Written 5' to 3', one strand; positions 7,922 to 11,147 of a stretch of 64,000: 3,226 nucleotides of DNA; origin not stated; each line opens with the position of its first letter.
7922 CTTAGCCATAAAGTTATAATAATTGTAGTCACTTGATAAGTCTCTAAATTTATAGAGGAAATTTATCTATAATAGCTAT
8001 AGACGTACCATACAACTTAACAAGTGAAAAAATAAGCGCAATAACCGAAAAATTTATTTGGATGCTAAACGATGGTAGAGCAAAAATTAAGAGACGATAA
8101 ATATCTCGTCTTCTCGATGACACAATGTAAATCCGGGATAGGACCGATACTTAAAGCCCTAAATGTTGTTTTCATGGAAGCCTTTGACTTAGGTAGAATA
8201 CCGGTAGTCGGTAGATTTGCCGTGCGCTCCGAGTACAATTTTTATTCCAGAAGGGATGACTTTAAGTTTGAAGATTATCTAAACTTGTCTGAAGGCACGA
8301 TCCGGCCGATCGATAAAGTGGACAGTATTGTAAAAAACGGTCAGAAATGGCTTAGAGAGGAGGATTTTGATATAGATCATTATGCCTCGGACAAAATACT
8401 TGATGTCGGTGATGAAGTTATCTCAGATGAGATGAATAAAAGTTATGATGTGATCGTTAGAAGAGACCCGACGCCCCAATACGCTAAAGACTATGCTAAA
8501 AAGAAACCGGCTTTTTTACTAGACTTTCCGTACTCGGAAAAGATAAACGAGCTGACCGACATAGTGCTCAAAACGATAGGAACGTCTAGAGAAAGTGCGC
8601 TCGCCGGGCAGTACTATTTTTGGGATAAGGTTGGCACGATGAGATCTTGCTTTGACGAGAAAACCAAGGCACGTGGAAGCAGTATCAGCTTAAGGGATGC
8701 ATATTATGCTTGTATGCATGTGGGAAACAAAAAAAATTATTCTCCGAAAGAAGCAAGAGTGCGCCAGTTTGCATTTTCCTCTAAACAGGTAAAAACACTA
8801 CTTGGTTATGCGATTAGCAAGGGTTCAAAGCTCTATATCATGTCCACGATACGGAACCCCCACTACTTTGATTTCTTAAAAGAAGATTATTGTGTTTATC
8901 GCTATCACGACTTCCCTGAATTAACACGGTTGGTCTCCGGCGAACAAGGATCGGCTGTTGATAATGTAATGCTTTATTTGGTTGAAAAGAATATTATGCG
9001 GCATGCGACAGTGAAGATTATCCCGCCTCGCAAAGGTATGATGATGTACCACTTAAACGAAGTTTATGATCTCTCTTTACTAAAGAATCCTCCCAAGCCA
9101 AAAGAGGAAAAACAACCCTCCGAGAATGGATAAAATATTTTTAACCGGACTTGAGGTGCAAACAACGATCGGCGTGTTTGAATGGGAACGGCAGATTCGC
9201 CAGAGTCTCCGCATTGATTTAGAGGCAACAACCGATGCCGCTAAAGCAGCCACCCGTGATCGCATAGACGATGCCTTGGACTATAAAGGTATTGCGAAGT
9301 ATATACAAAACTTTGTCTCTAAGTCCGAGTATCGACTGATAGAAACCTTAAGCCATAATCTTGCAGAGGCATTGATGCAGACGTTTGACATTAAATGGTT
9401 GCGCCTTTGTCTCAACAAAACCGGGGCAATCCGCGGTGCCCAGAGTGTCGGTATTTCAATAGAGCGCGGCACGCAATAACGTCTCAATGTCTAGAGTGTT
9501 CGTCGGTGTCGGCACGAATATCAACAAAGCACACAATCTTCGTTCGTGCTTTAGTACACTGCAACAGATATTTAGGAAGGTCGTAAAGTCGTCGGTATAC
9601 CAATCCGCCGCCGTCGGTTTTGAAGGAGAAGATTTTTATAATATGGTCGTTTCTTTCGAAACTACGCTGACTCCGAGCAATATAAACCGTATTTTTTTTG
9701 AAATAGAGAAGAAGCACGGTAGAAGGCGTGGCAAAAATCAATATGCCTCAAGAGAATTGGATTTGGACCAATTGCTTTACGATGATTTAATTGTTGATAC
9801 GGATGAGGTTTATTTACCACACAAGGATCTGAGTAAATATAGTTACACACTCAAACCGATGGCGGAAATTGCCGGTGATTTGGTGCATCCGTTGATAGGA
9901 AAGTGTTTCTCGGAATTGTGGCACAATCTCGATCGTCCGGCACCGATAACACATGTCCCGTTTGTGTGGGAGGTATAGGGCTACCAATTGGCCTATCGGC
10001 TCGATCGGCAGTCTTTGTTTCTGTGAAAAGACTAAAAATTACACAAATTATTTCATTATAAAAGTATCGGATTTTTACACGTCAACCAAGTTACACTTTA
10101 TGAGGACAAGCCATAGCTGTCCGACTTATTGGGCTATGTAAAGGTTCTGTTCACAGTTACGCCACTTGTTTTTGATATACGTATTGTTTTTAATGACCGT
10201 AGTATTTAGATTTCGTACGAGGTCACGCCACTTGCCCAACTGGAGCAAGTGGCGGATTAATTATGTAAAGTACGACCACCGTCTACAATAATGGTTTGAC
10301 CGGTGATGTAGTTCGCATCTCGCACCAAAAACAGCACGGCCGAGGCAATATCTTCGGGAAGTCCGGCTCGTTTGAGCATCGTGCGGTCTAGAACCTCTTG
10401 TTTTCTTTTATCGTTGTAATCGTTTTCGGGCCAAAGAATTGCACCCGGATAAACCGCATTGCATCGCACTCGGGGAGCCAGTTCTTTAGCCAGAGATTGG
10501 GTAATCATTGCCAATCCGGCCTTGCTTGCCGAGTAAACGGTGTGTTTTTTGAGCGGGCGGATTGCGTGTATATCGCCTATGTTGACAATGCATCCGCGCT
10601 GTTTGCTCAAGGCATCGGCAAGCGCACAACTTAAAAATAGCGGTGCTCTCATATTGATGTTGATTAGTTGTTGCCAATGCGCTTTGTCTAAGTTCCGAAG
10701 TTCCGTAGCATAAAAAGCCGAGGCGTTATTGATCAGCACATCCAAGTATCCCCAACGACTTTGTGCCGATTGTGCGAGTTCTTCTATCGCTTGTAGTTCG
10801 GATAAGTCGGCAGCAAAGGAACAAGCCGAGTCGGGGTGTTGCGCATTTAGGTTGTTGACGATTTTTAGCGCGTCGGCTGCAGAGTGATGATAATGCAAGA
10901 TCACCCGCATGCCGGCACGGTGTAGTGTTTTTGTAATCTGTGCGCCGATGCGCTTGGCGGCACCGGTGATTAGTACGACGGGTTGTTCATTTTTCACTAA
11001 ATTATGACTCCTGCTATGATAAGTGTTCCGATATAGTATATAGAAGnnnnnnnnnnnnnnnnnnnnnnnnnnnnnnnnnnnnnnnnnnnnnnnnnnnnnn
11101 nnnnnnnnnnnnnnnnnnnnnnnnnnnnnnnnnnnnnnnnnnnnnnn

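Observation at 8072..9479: Sixth family copy translationally coupled to folB-folK beside dnaA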

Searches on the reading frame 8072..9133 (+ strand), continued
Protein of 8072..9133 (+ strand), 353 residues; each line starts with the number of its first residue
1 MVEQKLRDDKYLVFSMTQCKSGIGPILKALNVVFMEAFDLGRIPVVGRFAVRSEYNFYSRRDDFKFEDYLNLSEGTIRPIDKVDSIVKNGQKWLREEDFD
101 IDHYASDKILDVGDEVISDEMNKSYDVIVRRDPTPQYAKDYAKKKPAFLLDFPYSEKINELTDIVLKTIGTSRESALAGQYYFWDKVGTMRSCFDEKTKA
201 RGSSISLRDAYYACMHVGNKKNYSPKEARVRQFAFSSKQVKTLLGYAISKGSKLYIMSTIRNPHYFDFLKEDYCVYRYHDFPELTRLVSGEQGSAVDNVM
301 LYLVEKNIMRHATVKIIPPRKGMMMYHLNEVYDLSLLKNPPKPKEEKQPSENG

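Call 76: search_protein_families(library=ncbifam, proteins=[window:8072-9133:+], max_evalue=0.01)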
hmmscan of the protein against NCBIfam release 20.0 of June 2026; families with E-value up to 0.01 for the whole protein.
window:8072-9133:+ (353 aa): 0 families

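Call 79: list_cluster_members(proteins=[P0001, P0003, P0008, P0017])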
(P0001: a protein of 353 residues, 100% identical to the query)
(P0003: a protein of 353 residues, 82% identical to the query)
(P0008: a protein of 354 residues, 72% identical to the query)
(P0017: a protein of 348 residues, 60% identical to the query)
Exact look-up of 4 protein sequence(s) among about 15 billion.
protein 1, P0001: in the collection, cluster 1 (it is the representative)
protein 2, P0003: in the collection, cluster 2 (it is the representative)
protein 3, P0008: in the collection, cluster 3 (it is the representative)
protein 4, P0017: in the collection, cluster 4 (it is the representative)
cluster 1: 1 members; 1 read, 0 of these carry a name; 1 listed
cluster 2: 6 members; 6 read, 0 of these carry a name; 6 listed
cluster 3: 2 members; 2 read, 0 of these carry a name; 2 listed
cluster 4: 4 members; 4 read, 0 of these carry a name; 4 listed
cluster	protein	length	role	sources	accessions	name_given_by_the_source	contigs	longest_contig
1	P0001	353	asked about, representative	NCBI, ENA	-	-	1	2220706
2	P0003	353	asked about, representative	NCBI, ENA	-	-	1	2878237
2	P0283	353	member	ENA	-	-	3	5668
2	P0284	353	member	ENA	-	-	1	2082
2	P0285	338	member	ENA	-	-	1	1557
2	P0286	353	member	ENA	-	-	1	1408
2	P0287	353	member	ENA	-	-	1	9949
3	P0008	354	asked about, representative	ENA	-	-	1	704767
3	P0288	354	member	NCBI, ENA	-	-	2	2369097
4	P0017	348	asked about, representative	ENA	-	-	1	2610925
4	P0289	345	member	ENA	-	-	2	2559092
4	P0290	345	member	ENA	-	-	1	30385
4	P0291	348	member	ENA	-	-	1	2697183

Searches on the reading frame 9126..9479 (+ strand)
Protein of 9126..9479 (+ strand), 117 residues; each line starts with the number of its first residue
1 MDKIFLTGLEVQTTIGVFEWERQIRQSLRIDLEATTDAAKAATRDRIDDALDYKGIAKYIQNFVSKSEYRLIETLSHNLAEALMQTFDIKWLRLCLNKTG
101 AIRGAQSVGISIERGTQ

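Call 4: search_protein_families(library=pfam, proteins=[window:9126-9479:+], max_evalue=1)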
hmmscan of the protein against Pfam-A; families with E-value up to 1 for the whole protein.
window:9126-9479:+ (117 aa): 2 families
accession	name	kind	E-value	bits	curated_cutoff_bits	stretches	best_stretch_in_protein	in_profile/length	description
PF02152.23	FolB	-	1.7e-30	106.3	31.8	1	4-113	1-113/113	Dihydroneopterin aldolase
PF16209.10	PhoLip_ATPase_N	-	0.061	13.5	29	1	57-86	12-41/67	Phospholipid-translocating ATPase N-terminal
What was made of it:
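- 9126..9479 (+): folB (dihydroneopterin aldolase). Pfam FolB 1.7e-30 (call 4).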

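Call 59: find_homologous_proteins(query=window:9126-9479:+, max_evalue=1e-20)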
Query window:9126-9479:+ (117 aa): 48 proteins with E <= 1e-20 among 59 candidates.
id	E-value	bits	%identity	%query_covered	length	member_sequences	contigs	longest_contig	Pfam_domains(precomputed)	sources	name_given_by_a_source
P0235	5.7e-69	247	100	100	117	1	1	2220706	PF02152.24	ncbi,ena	-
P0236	1.5e-57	210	85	100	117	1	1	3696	PF02152.24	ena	-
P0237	3.0e-53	196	79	98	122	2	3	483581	PF02152.24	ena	-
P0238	3.0e-53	196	79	98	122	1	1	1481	PF02152.24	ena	-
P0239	3.9e-53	196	78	98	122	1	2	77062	PF02152.24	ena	-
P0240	3.1e-52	193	78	99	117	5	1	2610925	PF02152.24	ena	-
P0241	3.2e-52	193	80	100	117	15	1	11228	PF02152.24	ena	-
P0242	7.7e-52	192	79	98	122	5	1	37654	PF02152.24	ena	-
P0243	3.0e-51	190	77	99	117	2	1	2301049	PF02152.24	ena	-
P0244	3.4e-51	190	76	100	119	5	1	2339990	PF02152.24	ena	-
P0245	7.9e-51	188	78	99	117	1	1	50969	PF02152.24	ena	-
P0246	1.1e-50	188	79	98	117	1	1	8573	PF02152.24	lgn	-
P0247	2.8e-50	187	74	100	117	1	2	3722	PF02152.24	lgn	-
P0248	8.9e-50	185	83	91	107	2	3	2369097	PF02152.24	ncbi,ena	-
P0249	2.3e-49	184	75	99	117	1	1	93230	PF02152.24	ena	-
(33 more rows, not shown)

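Call 60: find_encoding_contigs(protein=P0240, flank=10000, max_places=2)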
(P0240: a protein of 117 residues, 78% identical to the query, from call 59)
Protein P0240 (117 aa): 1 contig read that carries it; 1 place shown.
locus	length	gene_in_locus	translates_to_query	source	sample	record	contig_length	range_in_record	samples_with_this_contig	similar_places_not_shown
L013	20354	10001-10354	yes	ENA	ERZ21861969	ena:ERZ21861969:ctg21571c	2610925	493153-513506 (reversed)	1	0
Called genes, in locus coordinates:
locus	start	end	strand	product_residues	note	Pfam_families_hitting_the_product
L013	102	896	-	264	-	PF03567:Sulfotransfer_2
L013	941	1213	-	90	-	-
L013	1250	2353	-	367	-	PF03480:DctP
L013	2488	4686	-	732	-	PF00580:UvrD-helicase, PF13245:AAA_19, PF13604:AAA_30 (faint), PF13361:UvrD_C, PF13538:UvrD_C_2 (weak)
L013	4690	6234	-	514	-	PF03109:ABC1, PF27536:UbiB_helical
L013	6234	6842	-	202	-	PF02036:SCP2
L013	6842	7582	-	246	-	PF01209:Ubie_methyltran, PF13489:Methyltransf_23 (weak), PF13847:Methyltransf_31, PF08241:Methyltransf_11, PF08242:Methyltransf_12, PF13649:Methyltransf_25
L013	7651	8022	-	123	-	PF06155:GBBH-like_N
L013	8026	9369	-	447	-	PF00493:MCM (faint), PF00004:AAA (weak), PF07728:AAA_5 (faint), PF13401:AAA_22 (faint), PF07724:AAA_2, PF00004:AAA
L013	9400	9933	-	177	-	PF00227:Proteasome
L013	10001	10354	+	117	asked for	PF02152:FolB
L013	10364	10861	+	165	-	PF01288:HPPK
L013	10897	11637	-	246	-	PF00106:adh_short, PF08659:KR (weak), PF23441:SDR (weak), PF13561:adh_short_C2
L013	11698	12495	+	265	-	PF02673:BacA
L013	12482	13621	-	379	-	PF01743:PolyA_pol, PF12627:PolyA_pol_RNAbd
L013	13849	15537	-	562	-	-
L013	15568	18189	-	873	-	PF05925:IpgD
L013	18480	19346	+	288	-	PF01555:N6_N4_Mtase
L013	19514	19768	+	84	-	PF09573:RE_TaqI (weak)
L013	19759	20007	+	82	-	-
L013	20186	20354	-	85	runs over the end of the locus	-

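Call 61: find_encoding_contigs(protein=P0244, flank=10000, max_places=1)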
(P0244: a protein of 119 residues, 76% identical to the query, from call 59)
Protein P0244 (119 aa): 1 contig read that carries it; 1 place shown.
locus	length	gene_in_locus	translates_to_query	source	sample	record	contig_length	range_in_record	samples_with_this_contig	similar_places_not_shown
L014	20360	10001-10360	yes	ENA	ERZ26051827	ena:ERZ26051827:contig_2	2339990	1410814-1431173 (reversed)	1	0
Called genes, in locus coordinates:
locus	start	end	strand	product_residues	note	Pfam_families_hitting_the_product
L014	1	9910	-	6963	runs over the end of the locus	PF05342:Peptidase_M26_N (faint), PF07581:Glug (weak), PF12733:Cadherin-like (weak), PF07581:Glug (weak)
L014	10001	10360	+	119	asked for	PF02152:FolB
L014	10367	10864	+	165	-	PF01288:HPPK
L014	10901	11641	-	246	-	PF00106:adh_short, PF08659:KR, PF23441:SDR, PF13561:adh_short_C2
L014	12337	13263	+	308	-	PF02086:MethyltransfD12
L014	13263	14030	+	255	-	-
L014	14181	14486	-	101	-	PF00106:adh_short (weak)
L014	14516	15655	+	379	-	PF13847:Methyltransf_31 (faint), PF01555:N6_N4_Mtase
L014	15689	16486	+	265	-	PF02673:BacA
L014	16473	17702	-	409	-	PF01743:PolyA_pol, PF12627:PolyA_pol_RNAbd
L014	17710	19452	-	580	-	-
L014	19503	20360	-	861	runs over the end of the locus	PF05925:IpgD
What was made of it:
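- The folB-folK-ptr block exists without X in two genomes: next to hslVU in L013 and next to a giant adhesin in L014 (calls 60, 61).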

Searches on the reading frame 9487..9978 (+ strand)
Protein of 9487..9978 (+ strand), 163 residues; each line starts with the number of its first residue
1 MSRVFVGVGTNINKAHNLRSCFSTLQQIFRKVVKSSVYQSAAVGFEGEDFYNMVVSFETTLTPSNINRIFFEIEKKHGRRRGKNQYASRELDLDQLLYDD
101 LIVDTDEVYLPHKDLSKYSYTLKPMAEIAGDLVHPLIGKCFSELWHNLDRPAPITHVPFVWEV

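Call 4: search_protein_families(library=pfam, proteins=[window:9487-9978:+], max_evalue=1)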
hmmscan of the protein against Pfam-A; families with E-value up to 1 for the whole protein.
window:9487-9978:+ (163 aa): 2 families
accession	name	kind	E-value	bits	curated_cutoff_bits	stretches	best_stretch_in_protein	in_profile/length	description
PF01288.25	HPPK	-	3.1e-26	92.5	25.7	1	5-129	1-115/116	7,8-dihydro-6-hydroxymethylpterin-pyrophosphokinase (HPPK)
PF20033.5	DUF6438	-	0.12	13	30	1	33-93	17-76/116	Domain of unknown function (DUF6438)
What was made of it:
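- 9487..9978 (+): folK (HPPK). Pfam HPPK 3.1e-26 (call 4).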

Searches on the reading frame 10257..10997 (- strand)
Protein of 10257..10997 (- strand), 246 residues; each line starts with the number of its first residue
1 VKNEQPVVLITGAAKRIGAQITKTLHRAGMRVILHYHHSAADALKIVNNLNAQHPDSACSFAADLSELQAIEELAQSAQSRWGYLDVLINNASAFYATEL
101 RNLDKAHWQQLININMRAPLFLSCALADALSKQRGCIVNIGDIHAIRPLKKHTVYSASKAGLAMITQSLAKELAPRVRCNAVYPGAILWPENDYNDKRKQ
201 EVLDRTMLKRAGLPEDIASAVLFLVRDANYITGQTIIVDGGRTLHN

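Call 4: search_protein_families(library=pfam, proteins=[window:10257-10997:-], max_evalue=1)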
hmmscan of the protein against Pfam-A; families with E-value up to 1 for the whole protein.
window:10257-10997:- (246 aa): 7 families
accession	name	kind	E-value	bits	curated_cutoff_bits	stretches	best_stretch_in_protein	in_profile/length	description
PF13561.12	adh_short_C2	-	2.2e-49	168.6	27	1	12-242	1-235/236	Enoyl-(Acyl carrier protein) reductase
PF00106.31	adh_short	-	4.6e-43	147.4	26.6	1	7-188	2-183/195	short chain dehydrogenase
PF08659.16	KR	-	2.6e-07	31.2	22.6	1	8-157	3-151/180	KR domain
PF23441.1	SDR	-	1.2e-06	28.5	27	1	8-242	10-255/258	SDR-like rossmann domain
PF01370.27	Epimerase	-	0.0029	17.5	20.9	1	8-80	1-65/240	NAD dependent epimerase/dehydratase family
PF16363.11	GDP_Man_Dehyd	-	0.023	14.6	27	1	9-79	1-75/332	GDP-mannose 4,6 dehydratase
PF02719.21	Polysacc_synt_2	-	0.047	13.3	20.2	1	8-76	1-74/293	Polysaccharide biosynthesis protein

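Call 76: search_protein_families(library=ncbifam, proteins=[window:10257-10997:-], max_evalue=0.01)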
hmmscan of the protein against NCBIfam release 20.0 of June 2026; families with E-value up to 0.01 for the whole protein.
window:10257-10997:- (246 aa): 228 families (the best 25 are shown)
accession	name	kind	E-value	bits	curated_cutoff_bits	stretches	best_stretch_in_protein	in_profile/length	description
NF006598.0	PRK09135.1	equivalog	3.8e-103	344.4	288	1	2-245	3-248/249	pteridine reductase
NF006597.0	PRK09134.1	equivalog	2.2e-59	200.9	281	1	4-244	11-249/261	SDR family oxidoreductase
NF005559.1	PRK07231.1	subfamily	3.9e-52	177.2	215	1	5-243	4-248/249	glucose 1-dehydrogenase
TIGR02685.1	pter_reduc_Leis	equivalog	2.7e-48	164.4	321.7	1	6-244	2-264/267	pteridine reductase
NF009466.0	PRK12826.1-2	subfamily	2.6e-47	161.4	222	1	5-243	3-245/248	3-oxoacyl-ACP reductase FabG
TIGR01830.1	3oxo_ACP_reduc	equivalog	3.4e-46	157.9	297.75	1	8-241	1-237/239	3-oxoacyl-[acyl-carrier-protein] reductase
NF047420.2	EF_P_mod_YmfI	equivalog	2e-43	148.8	238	1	8-241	2-234/236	elongation factor P 5-aminopentanone reductase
NF005893.0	PRK07856.1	equivalog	6.8e-43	146.8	255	1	4-241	8-240/255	SDR family oxidoreductase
NF005066.0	PRK06483.1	equivalog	1.2e-42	145.9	249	1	3-244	3-238/239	dihydromonapterin reductase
NF009468.0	PRK12826.1-4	equivalog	2.5e-42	145.3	318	1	6-244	8-249/256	SDR family oxidoreductase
NF005446.0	PRK07035.1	equivalog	2.5e-42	144.9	373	1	7-242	13-253/255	SDR family oxidoreductase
NF004198.0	PRK05653.1-3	equivalog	3.8e-42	144.4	296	1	5-243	7-247/248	3-oxoacyl-ACP reductase FabG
NF004199.0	PRK05653.1-4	equivalog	9.4e-42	143.3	301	1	7-241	7-244/247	3-oxoacyl-ACP reductase FabG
NF052558.1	MBtsdlDhBudC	equivalog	1.7e-41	142.4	270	1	5-244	3-243/250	meso-2,3-butanediol dehydrogenase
NF050023.1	7alphHDSH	equivalog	2e-41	142.2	450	1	4-246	5-253/259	7alpha-hydroxysteroid dehydrogenase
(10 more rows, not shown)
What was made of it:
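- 10257..10997 (-): Pteridine reductase, part of the conserved block folB-folK-ptr-uppP-cca-(423 aa)-IpgD that moves as a unit. NCBIfam NF006598, 344 bits against a cutoff of 288 (call 76).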
